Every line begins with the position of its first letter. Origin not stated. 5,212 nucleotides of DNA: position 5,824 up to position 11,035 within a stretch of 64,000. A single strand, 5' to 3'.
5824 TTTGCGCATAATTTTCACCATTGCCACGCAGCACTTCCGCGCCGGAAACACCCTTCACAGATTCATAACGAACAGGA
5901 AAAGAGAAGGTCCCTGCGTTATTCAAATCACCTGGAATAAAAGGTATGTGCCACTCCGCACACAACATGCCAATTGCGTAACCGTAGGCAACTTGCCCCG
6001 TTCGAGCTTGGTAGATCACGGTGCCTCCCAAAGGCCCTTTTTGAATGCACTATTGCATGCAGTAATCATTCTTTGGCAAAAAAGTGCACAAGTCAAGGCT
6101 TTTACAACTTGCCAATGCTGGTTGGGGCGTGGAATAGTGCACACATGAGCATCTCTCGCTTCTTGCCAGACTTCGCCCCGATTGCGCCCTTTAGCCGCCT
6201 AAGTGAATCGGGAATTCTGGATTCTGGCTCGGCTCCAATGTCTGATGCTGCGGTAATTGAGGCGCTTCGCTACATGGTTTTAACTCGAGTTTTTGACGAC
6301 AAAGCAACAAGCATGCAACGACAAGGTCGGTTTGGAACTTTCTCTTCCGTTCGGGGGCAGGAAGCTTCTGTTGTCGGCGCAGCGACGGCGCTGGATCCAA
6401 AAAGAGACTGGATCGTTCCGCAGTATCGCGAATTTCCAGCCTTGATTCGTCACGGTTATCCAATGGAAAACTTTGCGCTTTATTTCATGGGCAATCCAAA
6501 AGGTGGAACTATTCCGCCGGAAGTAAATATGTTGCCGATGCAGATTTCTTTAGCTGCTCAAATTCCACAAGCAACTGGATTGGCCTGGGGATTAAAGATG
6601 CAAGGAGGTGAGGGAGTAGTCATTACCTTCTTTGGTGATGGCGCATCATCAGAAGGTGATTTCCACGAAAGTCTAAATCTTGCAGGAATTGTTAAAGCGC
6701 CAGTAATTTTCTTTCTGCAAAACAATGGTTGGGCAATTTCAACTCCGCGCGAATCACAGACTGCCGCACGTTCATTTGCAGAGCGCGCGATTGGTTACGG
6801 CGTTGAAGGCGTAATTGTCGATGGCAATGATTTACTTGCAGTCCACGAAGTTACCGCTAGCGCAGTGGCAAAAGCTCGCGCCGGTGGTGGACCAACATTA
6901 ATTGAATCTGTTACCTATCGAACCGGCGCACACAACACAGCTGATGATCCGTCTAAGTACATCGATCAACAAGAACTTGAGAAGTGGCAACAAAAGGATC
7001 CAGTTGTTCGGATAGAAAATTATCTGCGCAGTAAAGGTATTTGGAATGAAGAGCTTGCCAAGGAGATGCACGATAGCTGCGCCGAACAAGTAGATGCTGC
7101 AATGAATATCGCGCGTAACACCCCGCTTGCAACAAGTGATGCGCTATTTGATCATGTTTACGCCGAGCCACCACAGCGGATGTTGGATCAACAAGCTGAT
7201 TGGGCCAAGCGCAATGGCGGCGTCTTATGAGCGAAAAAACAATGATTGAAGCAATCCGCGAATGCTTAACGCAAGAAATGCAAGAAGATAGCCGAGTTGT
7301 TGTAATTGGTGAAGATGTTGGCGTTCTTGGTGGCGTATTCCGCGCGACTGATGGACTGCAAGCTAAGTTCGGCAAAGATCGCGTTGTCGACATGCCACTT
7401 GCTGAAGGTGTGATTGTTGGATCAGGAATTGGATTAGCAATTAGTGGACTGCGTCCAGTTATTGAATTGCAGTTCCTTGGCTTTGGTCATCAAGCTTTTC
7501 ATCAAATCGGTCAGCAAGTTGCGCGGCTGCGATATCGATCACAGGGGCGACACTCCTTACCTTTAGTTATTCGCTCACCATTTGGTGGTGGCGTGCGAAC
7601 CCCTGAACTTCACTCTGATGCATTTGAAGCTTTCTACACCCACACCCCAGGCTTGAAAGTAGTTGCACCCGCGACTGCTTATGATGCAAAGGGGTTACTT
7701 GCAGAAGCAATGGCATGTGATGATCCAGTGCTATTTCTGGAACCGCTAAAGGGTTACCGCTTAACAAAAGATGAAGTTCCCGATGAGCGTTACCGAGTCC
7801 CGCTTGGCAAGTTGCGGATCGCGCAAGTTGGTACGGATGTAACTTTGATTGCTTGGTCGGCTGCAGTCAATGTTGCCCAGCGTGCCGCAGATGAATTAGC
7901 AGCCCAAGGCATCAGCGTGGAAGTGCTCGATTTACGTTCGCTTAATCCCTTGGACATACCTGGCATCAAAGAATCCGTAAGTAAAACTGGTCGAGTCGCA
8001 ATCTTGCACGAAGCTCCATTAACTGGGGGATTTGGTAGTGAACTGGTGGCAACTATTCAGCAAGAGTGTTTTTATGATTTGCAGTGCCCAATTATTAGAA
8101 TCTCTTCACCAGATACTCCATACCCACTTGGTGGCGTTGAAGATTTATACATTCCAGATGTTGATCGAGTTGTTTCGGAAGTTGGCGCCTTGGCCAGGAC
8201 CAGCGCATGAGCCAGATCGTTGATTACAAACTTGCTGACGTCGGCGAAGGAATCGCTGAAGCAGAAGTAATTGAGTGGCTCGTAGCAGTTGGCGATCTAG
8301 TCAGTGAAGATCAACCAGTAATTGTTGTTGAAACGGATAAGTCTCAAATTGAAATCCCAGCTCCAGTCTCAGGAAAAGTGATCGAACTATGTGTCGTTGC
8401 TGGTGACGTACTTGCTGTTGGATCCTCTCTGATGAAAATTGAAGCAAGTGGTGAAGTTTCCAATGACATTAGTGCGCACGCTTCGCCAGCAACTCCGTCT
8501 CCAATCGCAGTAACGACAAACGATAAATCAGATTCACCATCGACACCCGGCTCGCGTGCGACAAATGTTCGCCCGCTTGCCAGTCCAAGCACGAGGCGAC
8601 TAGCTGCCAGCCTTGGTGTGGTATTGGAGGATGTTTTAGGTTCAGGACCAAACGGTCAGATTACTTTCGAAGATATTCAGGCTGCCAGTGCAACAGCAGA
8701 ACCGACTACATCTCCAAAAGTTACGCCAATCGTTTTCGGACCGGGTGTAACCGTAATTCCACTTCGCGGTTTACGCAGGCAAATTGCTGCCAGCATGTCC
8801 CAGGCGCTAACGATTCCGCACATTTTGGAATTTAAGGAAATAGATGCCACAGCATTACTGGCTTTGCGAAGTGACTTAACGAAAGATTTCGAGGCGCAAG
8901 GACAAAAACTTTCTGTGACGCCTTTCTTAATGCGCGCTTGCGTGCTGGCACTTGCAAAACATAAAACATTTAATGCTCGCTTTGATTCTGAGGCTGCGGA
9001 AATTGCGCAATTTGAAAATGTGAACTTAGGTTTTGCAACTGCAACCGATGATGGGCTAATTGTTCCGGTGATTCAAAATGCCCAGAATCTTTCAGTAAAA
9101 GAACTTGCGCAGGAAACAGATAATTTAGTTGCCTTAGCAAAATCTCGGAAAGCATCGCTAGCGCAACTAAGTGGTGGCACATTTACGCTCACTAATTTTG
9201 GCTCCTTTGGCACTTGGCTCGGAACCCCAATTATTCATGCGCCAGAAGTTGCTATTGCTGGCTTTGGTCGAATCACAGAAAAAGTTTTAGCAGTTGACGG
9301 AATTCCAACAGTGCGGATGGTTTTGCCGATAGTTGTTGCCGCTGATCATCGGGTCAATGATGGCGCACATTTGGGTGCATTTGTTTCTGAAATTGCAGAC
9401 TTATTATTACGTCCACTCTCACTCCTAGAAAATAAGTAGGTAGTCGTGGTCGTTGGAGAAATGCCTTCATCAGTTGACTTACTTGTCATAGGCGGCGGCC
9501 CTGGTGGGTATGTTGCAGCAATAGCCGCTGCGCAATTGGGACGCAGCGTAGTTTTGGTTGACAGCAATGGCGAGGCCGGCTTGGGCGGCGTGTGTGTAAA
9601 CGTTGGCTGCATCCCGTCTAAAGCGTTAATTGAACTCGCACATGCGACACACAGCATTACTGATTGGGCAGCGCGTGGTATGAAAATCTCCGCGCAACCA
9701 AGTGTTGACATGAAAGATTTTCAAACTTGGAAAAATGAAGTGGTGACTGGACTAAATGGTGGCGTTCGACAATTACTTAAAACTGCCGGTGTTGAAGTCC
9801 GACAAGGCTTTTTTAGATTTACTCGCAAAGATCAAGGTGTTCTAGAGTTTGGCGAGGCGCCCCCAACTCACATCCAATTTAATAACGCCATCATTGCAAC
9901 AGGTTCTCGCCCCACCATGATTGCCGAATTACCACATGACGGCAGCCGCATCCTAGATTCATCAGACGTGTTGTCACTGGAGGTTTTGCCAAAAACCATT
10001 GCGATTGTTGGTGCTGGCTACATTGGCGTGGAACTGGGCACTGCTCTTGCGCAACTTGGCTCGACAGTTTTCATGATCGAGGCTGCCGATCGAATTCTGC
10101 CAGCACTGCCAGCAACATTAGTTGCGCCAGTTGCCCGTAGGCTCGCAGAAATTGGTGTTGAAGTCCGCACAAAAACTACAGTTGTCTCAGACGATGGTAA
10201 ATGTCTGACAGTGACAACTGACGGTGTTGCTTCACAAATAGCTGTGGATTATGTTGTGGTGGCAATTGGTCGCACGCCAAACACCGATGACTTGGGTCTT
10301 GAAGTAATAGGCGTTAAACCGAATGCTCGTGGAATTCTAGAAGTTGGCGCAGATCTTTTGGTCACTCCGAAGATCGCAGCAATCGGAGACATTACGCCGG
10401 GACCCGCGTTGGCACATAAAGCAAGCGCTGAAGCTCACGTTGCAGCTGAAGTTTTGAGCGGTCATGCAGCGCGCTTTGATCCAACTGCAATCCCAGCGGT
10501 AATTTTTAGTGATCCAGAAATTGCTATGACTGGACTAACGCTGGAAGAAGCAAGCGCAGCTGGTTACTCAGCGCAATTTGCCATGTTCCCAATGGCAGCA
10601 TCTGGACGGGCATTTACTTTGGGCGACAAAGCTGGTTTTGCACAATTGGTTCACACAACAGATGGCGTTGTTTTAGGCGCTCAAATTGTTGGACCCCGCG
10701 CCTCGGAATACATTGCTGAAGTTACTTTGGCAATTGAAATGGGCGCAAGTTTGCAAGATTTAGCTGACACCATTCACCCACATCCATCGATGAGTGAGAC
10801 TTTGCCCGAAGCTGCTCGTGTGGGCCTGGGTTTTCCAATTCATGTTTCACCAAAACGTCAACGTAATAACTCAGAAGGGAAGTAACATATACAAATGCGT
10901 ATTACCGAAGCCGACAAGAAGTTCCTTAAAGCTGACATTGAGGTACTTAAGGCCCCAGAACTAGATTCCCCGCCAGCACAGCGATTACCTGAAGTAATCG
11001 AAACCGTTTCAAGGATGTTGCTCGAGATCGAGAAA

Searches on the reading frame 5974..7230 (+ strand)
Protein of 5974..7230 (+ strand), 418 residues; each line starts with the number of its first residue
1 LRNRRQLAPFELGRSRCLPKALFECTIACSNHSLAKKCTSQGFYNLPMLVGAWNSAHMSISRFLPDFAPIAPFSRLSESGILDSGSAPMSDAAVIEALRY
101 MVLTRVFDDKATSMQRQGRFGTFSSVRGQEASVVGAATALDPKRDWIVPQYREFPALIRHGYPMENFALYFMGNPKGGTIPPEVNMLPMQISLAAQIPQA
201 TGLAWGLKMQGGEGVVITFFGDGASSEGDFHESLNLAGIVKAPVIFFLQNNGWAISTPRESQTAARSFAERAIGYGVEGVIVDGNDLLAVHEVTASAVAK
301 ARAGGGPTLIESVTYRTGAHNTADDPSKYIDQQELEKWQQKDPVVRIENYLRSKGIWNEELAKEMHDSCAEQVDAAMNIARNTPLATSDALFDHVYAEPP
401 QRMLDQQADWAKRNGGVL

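Call 49: search_protein_families(library=pfam, proteins=[window:5974-7230:+], max_evalue=0.00001)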
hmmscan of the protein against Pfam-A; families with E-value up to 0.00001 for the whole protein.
window:5974-7230:+ (418 aa): 1 family
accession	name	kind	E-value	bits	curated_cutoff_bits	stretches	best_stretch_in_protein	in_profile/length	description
PF00676.26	E1_dh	-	6.6e-84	281.8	22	1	99-385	2-296/300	Dehydrogenase E1 component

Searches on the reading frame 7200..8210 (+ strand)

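Call 49: search_protein_families(library=pfam, proteins=[window:7200-8210:+], max_evalue=0.00001)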
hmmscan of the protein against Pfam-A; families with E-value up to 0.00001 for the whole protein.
window:7200-8210:+ (336 aa): 2 families
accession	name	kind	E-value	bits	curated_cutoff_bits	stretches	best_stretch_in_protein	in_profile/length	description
PF02779.29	Transket_pyr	-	6.1e-37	127.4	27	1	13-184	3-170/174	Transketolase, pyrimidine binding domain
PF02780.25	Transketolase_C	-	3.9e-36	124.1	25.9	1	203-324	1-124/124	Transketolase, C-terminal domain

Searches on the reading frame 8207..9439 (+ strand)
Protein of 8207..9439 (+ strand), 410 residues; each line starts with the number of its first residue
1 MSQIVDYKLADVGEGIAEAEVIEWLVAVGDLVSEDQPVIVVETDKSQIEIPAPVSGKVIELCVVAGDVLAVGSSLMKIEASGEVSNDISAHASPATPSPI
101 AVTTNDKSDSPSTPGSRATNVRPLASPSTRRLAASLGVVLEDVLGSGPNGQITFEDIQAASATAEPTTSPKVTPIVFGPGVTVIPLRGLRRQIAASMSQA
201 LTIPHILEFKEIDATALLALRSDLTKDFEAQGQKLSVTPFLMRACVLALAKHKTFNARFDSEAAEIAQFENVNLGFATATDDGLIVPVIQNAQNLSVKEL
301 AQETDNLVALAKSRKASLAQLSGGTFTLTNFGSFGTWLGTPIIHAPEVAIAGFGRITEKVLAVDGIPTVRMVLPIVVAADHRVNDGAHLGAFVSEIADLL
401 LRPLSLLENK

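Call 49: search_protein_families(library=pfam, proteins=[window:8207-9439:+], max_evalue=0.00001)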
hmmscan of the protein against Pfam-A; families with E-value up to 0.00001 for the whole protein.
window:8207-9439:+ (410 aa): 3 families
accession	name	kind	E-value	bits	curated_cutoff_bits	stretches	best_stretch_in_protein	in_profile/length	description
PF00198.28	2-oxoacid_dh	-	5.5e-70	235.9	23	1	181-407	4-231/232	2-oxoacid dehydrogenases acyltransferase (catalytic domain)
PF00364.28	Biotin_lipoyl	-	2.1e-19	69.5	22.1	1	8-78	4-73/73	Biotin-requiring enzyme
PF02817.22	E3_binding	-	2.9e-11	43.8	23.7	1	123-158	1-36/36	e3 binding domain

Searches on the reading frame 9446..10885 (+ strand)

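Call 49: search_protein_families(library=pfam, proteins=[window:9446-10885:+], max_evalue=0.00001)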
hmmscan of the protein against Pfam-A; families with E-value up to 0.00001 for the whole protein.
window:9446-10885:+ (479 aa): 6 families
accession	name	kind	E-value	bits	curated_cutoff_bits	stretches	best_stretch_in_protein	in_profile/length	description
PF07992.20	Pyr_redox_2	-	4e-59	200.8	26.1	1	11-330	2-291/291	Pyridine nucleotide-disulphide oxidoreductase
PF02852.28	Pyr_redox_dim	-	1.2e-31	109.6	25.3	1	349-457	1-110/110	Pyridine nucleotide-disulphide oxidoreductase, dimerisation domain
PF00070.33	Pyr_redox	-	9.8e-19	68.1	22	1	185-251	2-68/82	Pyridine nucleotide-disulphide oxidoreductase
PF12831.13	FAD_oxidored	-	3.7e-09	36.8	27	1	11-57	1-45/416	FAD dependent oxidoreductase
PF01134.28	GIDA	-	1e-08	35.2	22.1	1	11-89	1-74/391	Glucose inhibited division protein A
PF01266.30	DAO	-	9.6e-07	29.1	27.9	0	11-80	1-69/353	FAD dependent oxidoreductase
